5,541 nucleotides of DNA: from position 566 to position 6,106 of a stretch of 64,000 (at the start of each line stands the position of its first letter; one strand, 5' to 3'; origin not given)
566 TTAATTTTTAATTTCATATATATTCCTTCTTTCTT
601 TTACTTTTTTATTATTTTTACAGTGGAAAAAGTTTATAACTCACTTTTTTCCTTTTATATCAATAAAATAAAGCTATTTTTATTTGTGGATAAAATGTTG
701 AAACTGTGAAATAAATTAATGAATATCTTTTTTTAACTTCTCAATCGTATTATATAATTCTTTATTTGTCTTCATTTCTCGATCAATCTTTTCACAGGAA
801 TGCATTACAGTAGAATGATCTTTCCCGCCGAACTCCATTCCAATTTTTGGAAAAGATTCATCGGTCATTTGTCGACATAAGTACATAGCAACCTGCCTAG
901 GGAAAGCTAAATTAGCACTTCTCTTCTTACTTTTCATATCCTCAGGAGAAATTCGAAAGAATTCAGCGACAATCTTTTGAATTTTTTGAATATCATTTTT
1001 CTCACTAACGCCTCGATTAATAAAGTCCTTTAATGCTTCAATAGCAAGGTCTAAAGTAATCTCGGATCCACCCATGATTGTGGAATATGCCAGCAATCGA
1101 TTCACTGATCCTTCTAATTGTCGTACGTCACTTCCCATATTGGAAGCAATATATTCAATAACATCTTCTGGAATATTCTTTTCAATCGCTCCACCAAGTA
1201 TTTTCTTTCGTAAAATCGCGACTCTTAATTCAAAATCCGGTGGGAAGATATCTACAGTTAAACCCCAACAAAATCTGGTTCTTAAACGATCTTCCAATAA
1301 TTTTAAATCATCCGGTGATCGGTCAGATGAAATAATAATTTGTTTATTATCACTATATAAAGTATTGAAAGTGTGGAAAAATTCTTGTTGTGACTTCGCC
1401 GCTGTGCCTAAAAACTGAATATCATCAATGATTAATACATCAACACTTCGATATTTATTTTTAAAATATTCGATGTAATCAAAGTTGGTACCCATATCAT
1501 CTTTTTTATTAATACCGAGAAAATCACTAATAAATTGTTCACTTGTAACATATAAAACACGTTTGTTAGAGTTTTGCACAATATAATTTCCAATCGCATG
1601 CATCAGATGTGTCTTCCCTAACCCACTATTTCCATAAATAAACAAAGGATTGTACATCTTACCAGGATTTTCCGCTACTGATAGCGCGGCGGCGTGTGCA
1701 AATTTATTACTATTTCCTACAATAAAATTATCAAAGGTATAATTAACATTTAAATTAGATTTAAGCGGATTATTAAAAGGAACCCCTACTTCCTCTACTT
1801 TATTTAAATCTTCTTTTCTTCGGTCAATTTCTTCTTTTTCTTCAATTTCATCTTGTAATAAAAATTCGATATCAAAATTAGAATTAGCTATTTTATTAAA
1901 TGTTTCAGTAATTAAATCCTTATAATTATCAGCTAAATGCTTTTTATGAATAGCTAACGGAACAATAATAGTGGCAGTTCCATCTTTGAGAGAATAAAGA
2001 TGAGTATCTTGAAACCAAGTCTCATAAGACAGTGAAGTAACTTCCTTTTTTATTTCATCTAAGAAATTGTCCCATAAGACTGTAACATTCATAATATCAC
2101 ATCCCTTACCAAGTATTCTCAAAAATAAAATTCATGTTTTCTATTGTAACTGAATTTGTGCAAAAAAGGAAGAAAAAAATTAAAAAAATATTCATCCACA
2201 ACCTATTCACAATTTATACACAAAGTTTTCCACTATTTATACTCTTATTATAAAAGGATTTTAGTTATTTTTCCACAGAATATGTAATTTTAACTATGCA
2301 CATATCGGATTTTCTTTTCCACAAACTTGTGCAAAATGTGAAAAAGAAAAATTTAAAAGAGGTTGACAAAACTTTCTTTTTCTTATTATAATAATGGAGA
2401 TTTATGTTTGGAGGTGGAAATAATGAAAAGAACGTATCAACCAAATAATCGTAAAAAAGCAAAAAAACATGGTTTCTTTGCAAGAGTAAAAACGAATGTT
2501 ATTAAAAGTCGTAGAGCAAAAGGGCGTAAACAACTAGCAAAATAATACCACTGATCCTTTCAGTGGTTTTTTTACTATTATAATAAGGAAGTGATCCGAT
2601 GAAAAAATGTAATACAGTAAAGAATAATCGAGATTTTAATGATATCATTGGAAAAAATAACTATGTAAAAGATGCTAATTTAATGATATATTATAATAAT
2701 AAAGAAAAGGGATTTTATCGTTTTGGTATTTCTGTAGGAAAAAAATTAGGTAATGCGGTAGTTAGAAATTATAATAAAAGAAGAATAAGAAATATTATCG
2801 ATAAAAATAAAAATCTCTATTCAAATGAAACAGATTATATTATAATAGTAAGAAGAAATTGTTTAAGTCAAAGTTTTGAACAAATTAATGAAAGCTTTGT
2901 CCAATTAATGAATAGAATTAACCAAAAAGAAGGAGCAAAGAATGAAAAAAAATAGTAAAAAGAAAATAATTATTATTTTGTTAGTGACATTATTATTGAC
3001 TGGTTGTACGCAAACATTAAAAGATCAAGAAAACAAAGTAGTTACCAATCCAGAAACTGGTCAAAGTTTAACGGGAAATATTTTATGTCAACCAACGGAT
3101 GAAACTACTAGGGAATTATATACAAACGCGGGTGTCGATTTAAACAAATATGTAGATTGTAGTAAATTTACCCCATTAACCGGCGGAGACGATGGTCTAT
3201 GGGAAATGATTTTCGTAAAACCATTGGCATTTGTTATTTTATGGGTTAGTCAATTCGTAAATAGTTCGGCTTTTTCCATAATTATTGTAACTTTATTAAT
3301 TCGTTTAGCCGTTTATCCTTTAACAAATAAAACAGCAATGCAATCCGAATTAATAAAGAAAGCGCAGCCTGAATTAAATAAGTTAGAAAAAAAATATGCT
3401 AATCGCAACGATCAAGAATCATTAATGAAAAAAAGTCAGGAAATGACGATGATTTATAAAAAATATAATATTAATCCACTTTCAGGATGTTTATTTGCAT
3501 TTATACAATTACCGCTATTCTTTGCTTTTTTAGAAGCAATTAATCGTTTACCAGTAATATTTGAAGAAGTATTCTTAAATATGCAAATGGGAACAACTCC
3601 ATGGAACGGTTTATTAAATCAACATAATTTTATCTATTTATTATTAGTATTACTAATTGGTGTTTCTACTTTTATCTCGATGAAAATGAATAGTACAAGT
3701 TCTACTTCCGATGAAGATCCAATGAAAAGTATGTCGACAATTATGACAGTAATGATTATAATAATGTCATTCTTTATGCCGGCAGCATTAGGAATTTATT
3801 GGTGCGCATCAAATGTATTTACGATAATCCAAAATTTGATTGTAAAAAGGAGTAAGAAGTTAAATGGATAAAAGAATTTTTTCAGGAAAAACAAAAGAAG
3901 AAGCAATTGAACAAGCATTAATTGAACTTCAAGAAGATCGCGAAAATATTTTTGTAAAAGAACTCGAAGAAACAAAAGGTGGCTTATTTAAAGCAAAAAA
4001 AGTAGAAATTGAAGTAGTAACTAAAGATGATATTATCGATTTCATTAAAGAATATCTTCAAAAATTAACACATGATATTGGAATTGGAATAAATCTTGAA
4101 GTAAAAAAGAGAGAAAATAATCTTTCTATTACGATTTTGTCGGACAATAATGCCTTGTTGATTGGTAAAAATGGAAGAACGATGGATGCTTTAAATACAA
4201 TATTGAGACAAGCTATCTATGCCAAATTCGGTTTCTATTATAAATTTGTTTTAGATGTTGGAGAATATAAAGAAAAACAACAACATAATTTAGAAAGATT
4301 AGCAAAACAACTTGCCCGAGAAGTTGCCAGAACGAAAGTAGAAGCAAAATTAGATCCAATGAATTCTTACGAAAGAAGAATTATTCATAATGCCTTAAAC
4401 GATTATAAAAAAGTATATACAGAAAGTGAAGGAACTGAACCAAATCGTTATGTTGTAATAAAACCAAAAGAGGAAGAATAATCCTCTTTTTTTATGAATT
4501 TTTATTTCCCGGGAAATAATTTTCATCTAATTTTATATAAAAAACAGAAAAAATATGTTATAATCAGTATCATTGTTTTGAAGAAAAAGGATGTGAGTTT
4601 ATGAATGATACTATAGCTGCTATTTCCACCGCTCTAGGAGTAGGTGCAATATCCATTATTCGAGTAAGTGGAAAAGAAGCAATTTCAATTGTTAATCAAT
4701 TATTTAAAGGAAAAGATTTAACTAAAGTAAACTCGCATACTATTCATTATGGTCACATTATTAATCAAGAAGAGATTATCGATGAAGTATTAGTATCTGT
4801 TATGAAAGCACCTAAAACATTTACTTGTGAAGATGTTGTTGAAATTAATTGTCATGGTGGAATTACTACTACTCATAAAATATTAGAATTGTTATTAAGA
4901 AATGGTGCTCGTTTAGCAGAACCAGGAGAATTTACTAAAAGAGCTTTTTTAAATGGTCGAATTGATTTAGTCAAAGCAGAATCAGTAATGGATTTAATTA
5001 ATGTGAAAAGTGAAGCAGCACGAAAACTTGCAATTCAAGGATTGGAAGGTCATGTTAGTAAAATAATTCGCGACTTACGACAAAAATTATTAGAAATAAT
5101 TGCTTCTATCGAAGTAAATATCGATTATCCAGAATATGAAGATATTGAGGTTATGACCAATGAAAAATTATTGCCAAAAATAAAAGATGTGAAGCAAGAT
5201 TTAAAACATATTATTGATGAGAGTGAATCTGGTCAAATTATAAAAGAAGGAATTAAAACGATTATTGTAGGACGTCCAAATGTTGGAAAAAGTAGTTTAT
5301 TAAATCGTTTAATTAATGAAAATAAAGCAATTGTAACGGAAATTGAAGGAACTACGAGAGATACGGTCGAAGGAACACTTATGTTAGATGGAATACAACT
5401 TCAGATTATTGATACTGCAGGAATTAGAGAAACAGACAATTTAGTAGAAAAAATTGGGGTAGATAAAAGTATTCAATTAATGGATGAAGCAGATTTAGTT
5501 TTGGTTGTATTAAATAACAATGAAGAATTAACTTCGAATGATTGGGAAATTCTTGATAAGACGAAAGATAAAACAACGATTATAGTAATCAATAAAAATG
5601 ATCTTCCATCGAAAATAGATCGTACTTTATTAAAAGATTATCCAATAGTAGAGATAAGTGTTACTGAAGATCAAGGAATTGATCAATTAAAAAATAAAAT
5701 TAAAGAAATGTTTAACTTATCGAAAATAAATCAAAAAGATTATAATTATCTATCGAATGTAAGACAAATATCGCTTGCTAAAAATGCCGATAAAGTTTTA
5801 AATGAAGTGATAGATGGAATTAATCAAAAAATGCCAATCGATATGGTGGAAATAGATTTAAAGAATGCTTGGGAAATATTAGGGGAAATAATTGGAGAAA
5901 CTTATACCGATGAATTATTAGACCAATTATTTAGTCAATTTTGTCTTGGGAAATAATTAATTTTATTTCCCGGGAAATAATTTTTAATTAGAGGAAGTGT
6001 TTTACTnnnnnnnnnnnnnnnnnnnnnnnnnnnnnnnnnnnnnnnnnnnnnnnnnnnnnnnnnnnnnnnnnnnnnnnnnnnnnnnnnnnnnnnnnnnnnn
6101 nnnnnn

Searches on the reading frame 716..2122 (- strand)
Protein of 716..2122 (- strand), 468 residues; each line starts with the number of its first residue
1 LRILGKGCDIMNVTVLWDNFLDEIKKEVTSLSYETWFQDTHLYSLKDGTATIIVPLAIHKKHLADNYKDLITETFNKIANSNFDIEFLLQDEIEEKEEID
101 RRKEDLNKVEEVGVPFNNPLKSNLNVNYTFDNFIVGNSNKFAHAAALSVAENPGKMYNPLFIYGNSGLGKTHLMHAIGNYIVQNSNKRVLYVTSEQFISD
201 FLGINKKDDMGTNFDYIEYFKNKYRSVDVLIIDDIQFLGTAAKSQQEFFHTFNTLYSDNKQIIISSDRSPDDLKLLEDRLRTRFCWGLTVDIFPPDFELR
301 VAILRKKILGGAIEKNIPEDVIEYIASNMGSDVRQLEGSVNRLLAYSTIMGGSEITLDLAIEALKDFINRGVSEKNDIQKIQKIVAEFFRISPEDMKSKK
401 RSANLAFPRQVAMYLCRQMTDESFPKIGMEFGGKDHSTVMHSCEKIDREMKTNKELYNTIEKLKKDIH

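Call 77: search_protein_families(library=pfam, proteins=[window:716-2122:-], max_evalue=0.00001)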
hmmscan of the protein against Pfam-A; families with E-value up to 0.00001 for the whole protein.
window:716-2122:- (468 aa): 4 families
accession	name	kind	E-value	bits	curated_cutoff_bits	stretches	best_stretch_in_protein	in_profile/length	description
PF00308.24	Bac_DnaA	-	2.8e-66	223.1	23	1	124-291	1-162/162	Bacterial DnaA ATPAse domain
PF08299.17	Bac_DnaA_C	-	6.4e-34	116.2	31.5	1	378-446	1-69/69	Bacterial dnaA protein helix-turn-helix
PF11638.13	DnaA_N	-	1.2e-09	38.1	24.6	1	16-76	3-64/65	DnaA N-terminal domain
PF01695.23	IstB_IS21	-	1.2e-08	35.2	24.1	1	61-269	9-195/238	IstB-like ATP binding protein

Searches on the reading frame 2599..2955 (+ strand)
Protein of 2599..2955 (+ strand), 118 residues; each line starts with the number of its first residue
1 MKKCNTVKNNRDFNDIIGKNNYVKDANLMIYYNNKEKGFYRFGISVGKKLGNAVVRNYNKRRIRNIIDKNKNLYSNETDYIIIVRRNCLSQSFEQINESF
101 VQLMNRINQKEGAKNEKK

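Call 77: search_protein_families(library=pfam, proteins=[window:2599-2955:+], max_evalue=0.00001)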
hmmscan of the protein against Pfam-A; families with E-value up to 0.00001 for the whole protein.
window:2599-2955:+ (118 aa): 1 family
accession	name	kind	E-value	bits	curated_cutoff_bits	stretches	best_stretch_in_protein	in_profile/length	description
PF00825.24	Ribonuclease_P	-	9.3e-27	93.7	22.3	1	1-107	1-108/109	Ribonuclease P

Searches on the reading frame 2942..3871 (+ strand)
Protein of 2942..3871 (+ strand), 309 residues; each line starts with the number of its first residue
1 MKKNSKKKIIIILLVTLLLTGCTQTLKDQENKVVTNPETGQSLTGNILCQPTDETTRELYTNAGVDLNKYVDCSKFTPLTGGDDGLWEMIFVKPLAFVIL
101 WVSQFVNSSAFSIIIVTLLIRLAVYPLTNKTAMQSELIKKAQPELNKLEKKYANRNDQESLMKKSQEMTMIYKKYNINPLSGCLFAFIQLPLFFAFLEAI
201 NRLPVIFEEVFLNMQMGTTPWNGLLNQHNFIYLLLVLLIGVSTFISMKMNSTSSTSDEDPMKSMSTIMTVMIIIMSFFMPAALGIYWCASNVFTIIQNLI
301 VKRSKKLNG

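Call 77: search_protein_families(library=pfam, proteins=[window:2942-3871:+], max_evalue=0.00001)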
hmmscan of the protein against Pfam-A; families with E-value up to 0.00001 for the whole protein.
window:2942-3871:+ (309 aa): 1 family
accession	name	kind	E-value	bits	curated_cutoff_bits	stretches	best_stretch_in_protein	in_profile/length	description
PF02096.25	60KD_IMP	-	1.1e-40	139.8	35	1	111-303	3-163/163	60Kd inner membrane protein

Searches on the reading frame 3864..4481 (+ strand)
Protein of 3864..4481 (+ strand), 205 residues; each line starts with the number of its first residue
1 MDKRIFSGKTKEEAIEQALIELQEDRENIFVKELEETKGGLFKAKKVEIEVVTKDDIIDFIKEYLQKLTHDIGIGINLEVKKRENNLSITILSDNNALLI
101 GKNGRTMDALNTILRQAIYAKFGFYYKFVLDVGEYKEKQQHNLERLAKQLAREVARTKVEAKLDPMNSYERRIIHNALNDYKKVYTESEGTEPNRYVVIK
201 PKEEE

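Call 77: search_protein_families(library=pfam, proteins=[window:3864-4481:+], max_evalue=0.00001)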
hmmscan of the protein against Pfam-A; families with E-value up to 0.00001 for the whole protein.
window:3864-4481:+ (205 aa): 3 families
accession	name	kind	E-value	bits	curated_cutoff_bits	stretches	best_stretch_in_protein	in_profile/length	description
PF01424.28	R3H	-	1.1e-22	80.3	26.8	1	142-201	2-60/60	R3H domain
PF13083.13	KH_KhpA-B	-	2e-09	37.6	32.1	1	59-126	2-69/73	KhpA/KhpB, KH domain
PF14804.11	Jag_N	-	2.3e-06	28.4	25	1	6-51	1-48/50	Jag N-terminus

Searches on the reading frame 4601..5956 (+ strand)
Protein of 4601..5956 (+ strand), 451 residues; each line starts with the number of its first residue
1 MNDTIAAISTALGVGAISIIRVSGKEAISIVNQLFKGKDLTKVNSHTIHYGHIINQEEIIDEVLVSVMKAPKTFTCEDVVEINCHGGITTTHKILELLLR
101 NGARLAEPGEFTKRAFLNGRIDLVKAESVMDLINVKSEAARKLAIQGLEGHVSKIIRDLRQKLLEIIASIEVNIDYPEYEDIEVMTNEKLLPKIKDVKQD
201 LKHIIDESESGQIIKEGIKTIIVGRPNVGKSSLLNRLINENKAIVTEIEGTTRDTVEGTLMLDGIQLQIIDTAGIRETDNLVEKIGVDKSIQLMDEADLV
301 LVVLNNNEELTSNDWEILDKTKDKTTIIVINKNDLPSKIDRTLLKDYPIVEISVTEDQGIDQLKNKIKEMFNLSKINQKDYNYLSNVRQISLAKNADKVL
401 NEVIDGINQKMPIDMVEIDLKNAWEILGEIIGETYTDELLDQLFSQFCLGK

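Call 77: search_protein_families(library=pfam, proteins=[window:4601-5956:+], max_evalue=0.00001)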
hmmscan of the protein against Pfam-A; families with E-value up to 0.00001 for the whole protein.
window:4601-5956:+ (451 aa): 8 families
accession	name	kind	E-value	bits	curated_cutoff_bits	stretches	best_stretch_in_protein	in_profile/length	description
PF12631.12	MnmE_helical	-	3.2e-63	214.1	40.1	1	123-448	1-211/211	MnmE helical domain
PF10396.14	TrmE_N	-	7.1e-46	155.7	29.8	1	4-120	1-117/117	GTP-binding protein TrmE N-terminus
PF01926.29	MMR_HSR1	-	4.8e-27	94.8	21.9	1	220-332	2-113/113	50S ribosome-binding GTPase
PF02421.24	FeoB_N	-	2.2e-10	40.7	27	1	219-367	2-156/156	Ferrous iron transport protein B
PF03193.22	RsgA_GTPase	-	7.8e-08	32.8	30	0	219-279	108-172/174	RsgA GTPase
PF08477.19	Roc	-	6.2e-07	30.1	27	1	219-334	1-119/119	Ras of Complex, Roc, domain of DAPkinase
PF00071.28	Ras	-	2.4e-06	27.7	21.6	1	219-337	1-118/162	Ras family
PF04548.22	AIG1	-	2.7e-06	27.3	27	1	221-322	4-108/212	AIG1 family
